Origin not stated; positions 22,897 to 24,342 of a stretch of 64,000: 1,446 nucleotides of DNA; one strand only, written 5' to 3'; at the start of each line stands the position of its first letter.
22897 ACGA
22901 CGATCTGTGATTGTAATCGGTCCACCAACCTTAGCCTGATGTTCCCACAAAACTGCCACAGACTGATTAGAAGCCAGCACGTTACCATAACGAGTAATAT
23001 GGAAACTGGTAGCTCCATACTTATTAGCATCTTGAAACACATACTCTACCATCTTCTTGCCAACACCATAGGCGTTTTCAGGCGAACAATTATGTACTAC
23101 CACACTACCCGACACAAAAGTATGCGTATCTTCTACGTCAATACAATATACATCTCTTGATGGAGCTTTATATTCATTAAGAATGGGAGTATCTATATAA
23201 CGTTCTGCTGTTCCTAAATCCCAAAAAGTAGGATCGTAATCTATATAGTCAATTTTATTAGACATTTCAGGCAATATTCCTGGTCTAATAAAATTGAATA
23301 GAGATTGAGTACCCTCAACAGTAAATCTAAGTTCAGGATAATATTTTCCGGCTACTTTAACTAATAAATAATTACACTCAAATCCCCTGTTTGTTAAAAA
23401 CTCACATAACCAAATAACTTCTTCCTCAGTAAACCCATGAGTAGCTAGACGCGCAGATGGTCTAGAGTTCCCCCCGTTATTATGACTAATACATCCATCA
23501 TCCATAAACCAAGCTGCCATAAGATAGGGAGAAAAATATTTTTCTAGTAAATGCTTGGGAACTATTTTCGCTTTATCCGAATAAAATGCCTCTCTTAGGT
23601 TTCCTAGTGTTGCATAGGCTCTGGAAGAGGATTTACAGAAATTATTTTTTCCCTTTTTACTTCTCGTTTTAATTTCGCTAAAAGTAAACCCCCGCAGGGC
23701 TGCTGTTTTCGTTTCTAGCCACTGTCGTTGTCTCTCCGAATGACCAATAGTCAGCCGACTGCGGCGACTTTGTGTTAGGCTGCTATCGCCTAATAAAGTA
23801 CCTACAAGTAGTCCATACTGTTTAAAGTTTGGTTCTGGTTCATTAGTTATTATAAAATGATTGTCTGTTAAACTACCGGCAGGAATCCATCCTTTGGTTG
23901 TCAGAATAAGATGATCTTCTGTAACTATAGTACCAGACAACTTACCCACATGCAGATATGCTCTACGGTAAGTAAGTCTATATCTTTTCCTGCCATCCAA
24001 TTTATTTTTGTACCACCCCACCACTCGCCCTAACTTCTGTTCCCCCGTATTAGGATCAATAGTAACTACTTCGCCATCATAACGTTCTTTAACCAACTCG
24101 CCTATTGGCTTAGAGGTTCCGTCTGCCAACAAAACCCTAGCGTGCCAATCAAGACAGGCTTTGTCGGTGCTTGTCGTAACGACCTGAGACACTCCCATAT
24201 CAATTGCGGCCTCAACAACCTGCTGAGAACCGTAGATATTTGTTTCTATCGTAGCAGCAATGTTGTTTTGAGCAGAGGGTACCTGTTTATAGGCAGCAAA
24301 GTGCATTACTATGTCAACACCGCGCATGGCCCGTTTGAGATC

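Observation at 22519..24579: Intein splitting the active site of a nucleotide-sugar dehydratase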

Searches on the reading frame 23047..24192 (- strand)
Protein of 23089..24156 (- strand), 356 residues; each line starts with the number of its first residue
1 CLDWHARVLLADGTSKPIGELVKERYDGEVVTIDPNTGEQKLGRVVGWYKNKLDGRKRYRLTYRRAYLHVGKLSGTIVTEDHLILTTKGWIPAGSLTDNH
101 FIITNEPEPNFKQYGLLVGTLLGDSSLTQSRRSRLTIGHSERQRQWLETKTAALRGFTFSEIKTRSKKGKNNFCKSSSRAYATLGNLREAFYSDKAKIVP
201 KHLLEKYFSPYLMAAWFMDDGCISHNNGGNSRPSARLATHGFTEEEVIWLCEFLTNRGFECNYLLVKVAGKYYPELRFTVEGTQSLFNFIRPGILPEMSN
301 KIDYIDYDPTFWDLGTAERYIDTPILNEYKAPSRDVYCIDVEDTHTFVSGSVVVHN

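Call 4: search_protein_families(library=pfam, proteins=[window:23089-24156:-], max_evalue=0.01)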
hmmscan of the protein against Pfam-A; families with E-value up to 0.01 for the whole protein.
seq(356 aa): 2 families
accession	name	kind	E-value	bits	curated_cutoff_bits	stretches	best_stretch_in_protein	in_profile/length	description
PF03161.18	LAGLIDADG_2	-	2.1e-24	86.8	25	1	116-281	3-163/168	LAGLIDADG DNA endonuclease family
PF14890.11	Intein_splicing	-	1.2e-06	28.9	35.8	1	9-356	2-155/155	Intein splicing domain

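Call 5: search_protein_families(library=ncbifam, proteins=[window:23089-24156:-], max_evalue=0.01)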
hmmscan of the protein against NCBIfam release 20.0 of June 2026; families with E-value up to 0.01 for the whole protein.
seq(356 aa): 3 families
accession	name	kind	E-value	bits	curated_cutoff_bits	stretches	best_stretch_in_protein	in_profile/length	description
TIGR01443.1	intein_Cterm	domain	2.8e-05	24.2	15.6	1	335-356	1-23/24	intein C-terminal splicing region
TIGR01445.1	intein_Nterm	domain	0.00014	22.8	24.5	1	1-85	1-82/83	intein N-terminal splicing region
NF005852.0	PRK07773.1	equivalog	0.00035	19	780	0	1-105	398-493/886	replicative DNA helicase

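Call 33: search_solved_structures(query=window:23089-24156:-, max_evalue=0.01, show_alignments=2)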
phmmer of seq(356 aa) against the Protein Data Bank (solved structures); distinct sequences matched with E-value up to 0.01: 6.
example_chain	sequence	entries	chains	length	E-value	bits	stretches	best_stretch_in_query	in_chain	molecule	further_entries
3oor_A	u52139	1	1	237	1.1e-11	47.4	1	182-304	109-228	Intron encoded endonuclease I-SceI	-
1r7m_A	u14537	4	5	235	1.3e-11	47.2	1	183-304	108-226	Intron-encoded endonuclease I-SceI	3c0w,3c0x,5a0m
5a0m_B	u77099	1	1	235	1.3e-11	47.2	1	183-304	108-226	INTRON-ENCODED ENDONUCLEASE I-SCEI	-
3ool_A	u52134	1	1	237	1.3e-11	47.2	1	183-304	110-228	Intron encoded endonuclease I-SceI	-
6x1j_A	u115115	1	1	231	1.6e-07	33.8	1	116-302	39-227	Probable intron-encoded endonuclease 1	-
7cfv_A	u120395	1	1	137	0.0049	19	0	79-107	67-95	Spl DnaX mini-intein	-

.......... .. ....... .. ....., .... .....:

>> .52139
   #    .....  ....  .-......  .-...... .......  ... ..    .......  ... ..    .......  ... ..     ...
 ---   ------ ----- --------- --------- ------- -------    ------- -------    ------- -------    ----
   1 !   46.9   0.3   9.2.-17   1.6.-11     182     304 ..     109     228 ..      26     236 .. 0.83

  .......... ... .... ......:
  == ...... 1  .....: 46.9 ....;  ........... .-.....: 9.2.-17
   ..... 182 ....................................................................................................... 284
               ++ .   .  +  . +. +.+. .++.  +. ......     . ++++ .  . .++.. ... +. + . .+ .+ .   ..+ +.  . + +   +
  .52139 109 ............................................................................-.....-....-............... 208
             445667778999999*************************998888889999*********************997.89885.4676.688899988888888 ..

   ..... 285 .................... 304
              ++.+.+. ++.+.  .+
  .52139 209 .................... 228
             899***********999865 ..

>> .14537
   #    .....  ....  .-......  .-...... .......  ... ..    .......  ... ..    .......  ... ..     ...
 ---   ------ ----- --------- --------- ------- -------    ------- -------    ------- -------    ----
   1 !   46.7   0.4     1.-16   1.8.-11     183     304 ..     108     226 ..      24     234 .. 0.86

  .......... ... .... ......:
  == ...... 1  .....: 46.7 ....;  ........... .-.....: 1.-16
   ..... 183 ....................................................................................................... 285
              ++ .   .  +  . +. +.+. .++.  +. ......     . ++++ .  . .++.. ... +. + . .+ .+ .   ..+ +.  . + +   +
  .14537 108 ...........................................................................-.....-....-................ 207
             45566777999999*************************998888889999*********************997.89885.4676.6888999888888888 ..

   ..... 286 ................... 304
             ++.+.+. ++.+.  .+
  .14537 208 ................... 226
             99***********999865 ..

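Call 41: find_related_loci(query=A1, collection=genome_contigs, flank=8000)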
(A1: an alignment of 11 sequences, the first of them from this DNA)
Query A1 (382 aa) in genome_contigs; peptide patterns used: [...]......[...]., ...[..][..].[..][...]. (x = any residue, [..] = any of these).
29 stretches matched a pattern; 14 encode a relative of the query (tblastn E <= 1e-3); 14 distinct loci.
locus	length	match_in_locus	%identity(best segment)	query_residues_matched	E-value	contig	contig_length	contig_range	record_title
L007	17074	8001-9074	32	13-371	8e-48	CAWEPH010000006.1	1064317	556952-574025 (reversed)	MAG: uncultured Actinomycetes bacterium isolate MFD02242.bin.2.262 genome assembly, contig: contig_2867, whole genome sh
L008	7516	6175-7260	33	13-381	2e-46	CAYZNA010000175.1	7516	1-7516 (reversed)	MAG TPA_asm: uncultured Anaerolineales bacterium isolate binchicken_co232_135 genome assembly, contig: NODE_18682_length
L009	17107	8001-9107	29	5-371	6e-41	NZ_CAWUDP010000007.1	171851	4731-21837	Scytonema sp. PCC 10023 isolate Scytonema sp. PCC 10023 NODE_7_length_171851_cov_93.366854, whole genome shotgun sequenc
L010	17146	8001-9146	28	3-381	1e-40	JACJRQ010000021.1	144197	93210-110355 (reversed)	Nostoc calcicola FACHB-3891 contig21, whole genome shotgun sequence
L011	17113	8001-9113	28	3-371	9e-41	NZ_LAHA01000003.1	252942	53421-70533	Nostoc linckia z4 scaffold3.1, whole genome shotgun sequence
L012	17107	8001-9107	29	5-371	2e-40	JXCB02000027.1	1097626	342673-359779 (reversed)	Tolypothrix campylonemoides VB511288 scaffold_003, whole genome shotgun sequence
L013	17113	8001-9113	28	3-371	5e-38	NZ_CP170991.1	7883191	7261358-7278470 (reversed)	Nostoc sp. C117 chromosome, complete genome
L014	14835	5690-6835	28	3-381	1e-37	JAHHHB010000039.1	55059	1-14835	MAG: Desmonostoc geniculatum HA4340-LM1 scaffold_169_c1, whole genome shotgun sequence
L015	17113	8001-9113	30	5-373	2e-36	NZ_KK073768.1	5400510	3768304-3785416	[Scytonema hofmanni] UTEX 2349 Tol9009DRAFT_TPD.8, whole genome shotgun sequence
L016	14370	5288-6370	28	13-371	4e-35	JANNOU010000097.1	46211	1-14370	MAG: Leptolyngbya sp. SOY_34_metabat_272 SOY_34_k141_4856976, whole genome shotgun sequence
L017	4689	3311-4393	26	13-371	3e-32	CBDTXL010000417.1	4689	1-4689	MAG TPA_asm: uncultured bacterium isolate ERR2431955_maxbin2_4 genome assembly, contig: ERZ23878311.18385, whole genome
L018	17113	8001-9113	29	2-371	2e-42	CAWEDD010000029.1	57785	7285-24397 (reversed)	MAG: uncultured Peptococcaceae bacterium isolate MFD01231.bin.2.34 genome assembly, contig: contig_42086, whole genome s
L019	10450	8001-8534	42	13-371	2e-15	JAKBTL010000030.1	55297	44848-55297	MAG: Actinomycetes bacterium isolate MAS3.bin110 NODE_944_length_55297_cov_6.570491, whole genome shotgun sequence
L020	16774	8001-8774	32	13-371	3e-13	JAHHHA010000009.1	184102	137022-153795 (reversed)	MAG: Cyanosarcina radialis HA8281-LM2 scaffold_63_c1, whole genome shotgun sequence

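Call 42: find_related_loci(query=A1, collection=viral_contigs, flank=8000)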
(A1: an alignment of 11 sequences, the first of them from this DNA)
Query A1 (382 aa) in viral_contigs; peptide patterns used: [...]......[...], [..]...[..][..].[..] (x = any residue, [..] = any of these).
126 stretches matched a pattern; 13 encode a relative of the query (tblastn E <= 1e-3); 13 distinct loci.
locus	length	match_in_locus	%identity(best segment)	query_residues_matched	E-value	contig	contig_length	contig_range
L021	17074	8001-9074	40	4-382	4e-82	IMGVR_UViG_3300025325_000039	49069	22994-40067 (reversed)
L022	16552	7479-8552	40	4-382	5e-82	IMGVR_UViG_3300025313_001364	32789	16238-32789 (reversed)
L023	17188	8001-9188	38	1-382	3e-69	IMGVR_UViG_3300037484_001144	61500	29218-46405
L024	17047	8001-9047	33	13-369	6e-43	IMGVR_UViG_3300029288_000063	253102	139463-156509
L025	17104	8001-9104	30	12-377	7e-34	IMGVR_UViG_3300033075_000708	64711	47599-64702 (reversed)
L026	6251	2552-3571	28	13-373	2e-31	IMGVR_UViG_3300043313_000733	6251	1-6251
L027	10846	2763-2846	54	343-370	2e-5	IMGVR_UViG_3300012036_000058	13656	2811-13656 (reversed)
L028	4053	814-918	54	343-375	3e-5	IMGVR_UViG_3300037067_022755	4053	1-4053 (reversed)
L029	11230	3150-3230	56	346-370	5e-5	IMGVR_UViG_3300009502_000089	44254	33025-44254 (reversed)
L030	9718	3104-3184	56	346-370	5e-5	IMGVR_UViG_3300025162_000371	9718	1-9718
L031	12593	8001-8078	46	344-369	1e-4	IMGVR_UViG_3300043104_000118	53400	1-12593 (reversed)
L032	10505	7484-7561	46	344-369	1e-4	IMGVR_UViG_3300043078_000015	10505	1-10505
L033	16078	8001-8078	46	344-369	1e-4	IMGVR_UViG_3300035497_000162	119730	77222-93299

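Call 64: predict_structure(alignment_id=A1)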
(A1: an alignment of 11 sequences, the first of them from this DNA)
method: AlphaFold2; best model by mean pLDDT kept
length: 382 residues; sequences in the alignment: 11
mean_pLDDT: 87.6   pTM: 0.85
mean pLDDT of the five models: 87.6, 87.0, 86.7, 86.0, 85.5
residues with pLDDT >= 90: 257; 70-90: 89; 50-70: 11; < 50: 25
segments of 3 or more residues with pLDDT < 50: 1-9, 239-241, 370-382
pLDDT, mean of each block of 10 residues (from residue 1): 38 86 94 95 83 90 88 92 87 91 92 94 98 94 93 93 95 89 91 95 90 97 97 76 77 92 98 92 91 94 92 80 94 94 84 88 82 42 38
secondary structure, 60 per line:
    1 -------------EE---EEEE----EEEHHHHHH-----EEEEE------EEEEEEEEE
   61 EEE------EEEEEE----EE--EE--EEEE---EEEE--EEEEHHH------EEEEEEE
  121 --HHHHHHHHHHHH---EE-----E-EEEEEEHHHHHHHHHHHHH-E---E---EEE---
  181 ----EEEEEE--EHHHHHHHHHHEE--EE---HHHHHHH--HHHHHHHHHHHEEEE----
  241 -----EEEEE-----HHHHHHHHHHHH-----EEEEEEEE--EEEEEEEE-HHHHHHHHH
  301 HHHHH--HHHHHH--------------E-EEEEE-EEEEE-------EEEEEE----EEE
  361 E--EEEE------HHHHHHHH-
elements in order: E19-22 E27-29 H30-35 E41-45 E52-63 E70-75 E88-91 E95-98 E101-104 E114-120 H123-134 E147-152 H153-165 E175-177 E185-190 H194-203 H213-219 H222-232 E233-236 E246-250 H256-267 E273-280 E283-290 H292-305 H308-313 E330-334 E336-340 E348-353 E358-361 E364-367 H374-381

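Call 67: fold_search(model_id=the predicted structure, library=pdb)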
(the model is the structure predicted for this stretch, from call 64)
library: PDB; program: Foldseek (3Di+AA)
matches with E <= 10: 964; with E <= 0.001: 87
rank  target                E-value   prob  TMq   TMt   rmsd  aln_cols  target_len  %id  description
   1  7qsu                  2.9e-13  1.00  0.35  0.36  17.8       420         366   16  Crystal structure of homing endonuclease-associated TliVMA intein (C1A, d333-339) (released 2022-03-30)
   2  3oor_A                4.3e-13  1.00  0.43  0.70   3.5       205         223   23  I-SceI mutant (K86R/G100T)complexed with C/G+4 DNA substrate (released 2010-11-17)
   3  5a0m_B                6.0e-13  1.00  0.43  0.69   3.7       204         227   24  THE CRYSTAL STRUCTURE OF I-SCEI IN COMPLEX WITH ITS TARGET DNA IN THE PRESENCE OF MN (released 2016-05-04)
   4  1r7m_A                6.7e-13  1.00  0.43  0.71   3.5       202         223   23  The homing endonuclease I-SceI bound to its DNA recognition region (released 2004-10-26)
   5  5a0m_A                2.1e-12  1.00  0.43  0.71   3.4       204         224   23  THE CRYSTAL STRUCTURE OF I-SCEI IN COMPLEX WITH ITS TARGET DNA IN THE PRESENCE OF MN (released 2016-05-04)
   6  1dq3                  3.1e-12  1.00  0.35  0.30  18.4       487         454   11  CRYSTAL STRUCTURE OF AN ARCHAEAL INTEIN-ENCODED HOMING ENDONUCLEASE PI-PFUI (released 2000-07-05)
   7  1ef0_A                4.5e-12  1.00  0.33  0.30  16.1       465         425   14  CRYSTAL STRUCTURE OF PI-SCEI MINIPRECURSOR (released 2000-06-07)
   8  1vde_B                6.0e-12  1.00  0.33  0.30  16.4       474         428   15  PI-SCEI, A HOMING ENDONUCLEASE WITH PROTEIN SPLICING ACTIVITY (released 1998-04-08)
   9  1vde_A                1.3e-11  1.00  0.36  0.33  16.4       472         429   15  PI-SCEI, A HOMING ENDONUCLEASE WITH PROTEIN SPLICING ACTIVITY (released 1998-04-08)
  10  7qss                  2.0e-11  1.00  0.33  0.30  19.5       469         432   14  Crystal structure of homing endonuclease-associated TliVMA intein (C1A) (released 2022-03-30)
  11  6x1j_A                2.2e-11  1.00  0.42  0.68   3.8       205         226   23  The homing endonuclease I-WcaI bound to its DNA recognition sequence (released 2021-05-26)
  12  1jva_A                9.0e-11  1.00  0.33  0.30  19.1       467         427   13  CRYSTAL STRUCTURE OF THE VMA1-DERIVED ENDONUCLEASE BEARING THE N AND C EXTEIN PROPEPTIDES (released 2002-08-29)
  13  1lws_A                9.5e-11  1.00  0.31  0.28  16.6       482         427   14  Crystal structure of the intein homing endonuclease PI-SceI bound to its recognition sequence (released 2002-09-27)
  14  1um2_A                1.8e-10  1.00  0.30  0.28  16.3       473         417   13  Crystal Structure of the Vma1-Derived Endonuclease with the Ligated Extein Segment (released 2004-09-22)
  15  1um2_B                1.9e-10  1.00  0.35  0.32  16.6       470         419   14  Crystal Structure of the Vma1-Derived Endonuclease with the Ligated Extein Segment (released 2004-09-22)
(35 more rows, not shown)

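Call 89: search_protein_families(library=pfam, proteins=[L021:27-1496:+, L021:2066-3544:+, L021:4342-5961:+, L021:5974-7443:+, L021:7527-9599:+, L021:9596-10426:+, L021:10731-12197:+, L021:13159-16209:+], max_evalue=0.0001)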
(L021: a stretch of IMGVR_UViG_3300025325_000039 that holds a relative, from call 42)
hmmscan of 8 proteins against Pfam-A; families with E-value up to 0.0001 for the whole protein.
L021:27-1496:+ (489 aa): 1 family
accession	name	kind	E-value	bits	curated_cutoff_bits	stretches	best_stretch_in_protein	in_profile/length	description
PF20441.4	TerL_nuclease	-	7.5e-10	38.9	24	1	382-485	180-283/286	Terminase large subunit, endonuclease domain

L021:2066-3544:+ (492 aa): 0 families

L021:4342-5961:+ (539 aa): 0 families

L021:5974-7443:+ (489 aa): 0 families

L021:7527-9599:+ (690 aa): 7 families
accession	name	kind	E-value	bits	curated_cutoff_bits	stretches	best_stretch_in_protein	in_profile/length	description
PF02719.21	Polysacc_synt_2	-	1.1e-49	169.7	20.2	2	503-641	132-283/293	Polysaccharide biosynthesis protein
PF01370.27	Epimerase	-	3.3e-22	79.5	20.9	2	39-165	1-116/240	NAD dependent epimerase/dehydratase family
PF04321.23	RmlD_sub_bind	-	3.3e-15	56.4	27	1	38-165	2-102/287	RmlD substrate binding domain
PF03161.18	LAGLIDADG_2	-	8e-14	52.4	25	1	327-398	75-140/168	LAGLIDADG DNA endonuclease family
PF16363.11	GDP_Man_Dehyd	-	3.6e-09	37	27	1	40-154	1-115/332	GDP-mannose 4,6 dehydratase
PF14890.11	Intein_splicing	-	4.1e-09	36.9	35.8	1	242-502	62-155/155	Intein splicing domain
PF07993.18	NAD_binding_4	-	2.4e-06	27.4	20.1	0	86-169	63-140/258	Male sterility protein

L021:9596-10426:+ (276 aa): 1 family
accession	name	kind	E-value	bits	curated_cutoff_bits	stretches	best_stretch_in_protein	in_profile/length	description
PF04321.23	RmlD_sub_bind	-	1.2e-06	28.2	27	0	65-164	74-155/287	RmlD substrate binding domain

L021:10731-12197:+ (488 aa): 1 family
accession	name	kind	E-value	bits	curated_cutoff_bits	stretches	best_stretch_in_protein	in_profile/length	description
PF13847.12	Methyltransf_31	-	2.3e-05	24.5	27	1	330-409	3-87/145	Methyltransferase domain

L021:13159-16209:+ (1016 aa): 7 families
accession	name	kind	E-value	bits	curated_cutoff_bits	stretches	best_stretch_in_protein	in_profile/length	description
PF00535.33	Glycos_transf_2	-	8.8e-52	175.9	23.3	2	417-521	1-105/168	Glycosyl transferase family 2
PF10111.15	Glyco_tranf_2_2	-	2.6e-17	63.7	27.3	1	419-643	5-224/276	Glycosyltransferase like family 2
PF00534.26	Glycos_transf_1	-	1.4e-16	60.9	26.4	1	288-386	73-171/172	Glycosyl transferases group 1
PF13692.12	Glyco_trans_1_4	-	1.3e-14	55.1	27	1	287-369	58-139/142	Glycosyl transferases group 1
PF13641.12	Glyco_tranf_2_3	-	6.9e-12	46.3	27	1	414-631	1-209/230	Glycosyltransferase like family 2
PF13524.12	Glyco_trans_1_2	-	2.9e-06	27.7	25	1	285-396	22-142/144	Glycosyl transferase-like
PF13439.12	Glyco_transf_4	-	9.8e-05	22.9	28.5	1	153-239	73-169/170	Glycosyltransferase Family 4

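Call 90: search_protein_representatives(alignment_id=A1)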
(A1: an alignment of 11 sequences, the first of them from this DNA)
Query: 11 sequences, 386 profile positions. Proteins with E-value up to 0.001 (for the whole library): 15972; up to 1e-10: 6649; up to 1e-30: 1099. The best 150 are listed.
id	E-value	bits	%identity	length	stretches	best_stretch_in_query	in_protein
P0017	1.7e-157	540.9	-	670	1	1-386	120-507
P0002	1.4e-149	514.8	-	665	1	1-386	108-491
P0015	1.3e-138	478.7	-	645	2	192-385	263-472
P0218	2.3e-137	474.6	-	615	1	1-385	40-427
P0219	9.3e-137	472.6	-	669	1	1-385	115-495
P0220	6.0e-136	470.0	-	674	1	3-386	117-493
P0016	4.0e-125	434.3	-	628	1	3-385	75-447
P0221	3.5e-124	431.2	-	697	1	1-386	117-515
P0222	6.4e-120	417.2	-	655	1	1-385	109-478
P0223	3.4e-119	414.8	-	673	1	1-386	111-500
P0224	3.9e-119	414.6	-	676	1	1-386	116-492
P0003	7.4e-117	407.1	-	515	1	42-384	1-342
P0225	1.2e-116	406.4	-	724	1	1-385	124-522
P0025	3.7e-116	404.8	-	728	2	1-349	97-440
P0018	1.1e-115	403.3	-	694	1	1-386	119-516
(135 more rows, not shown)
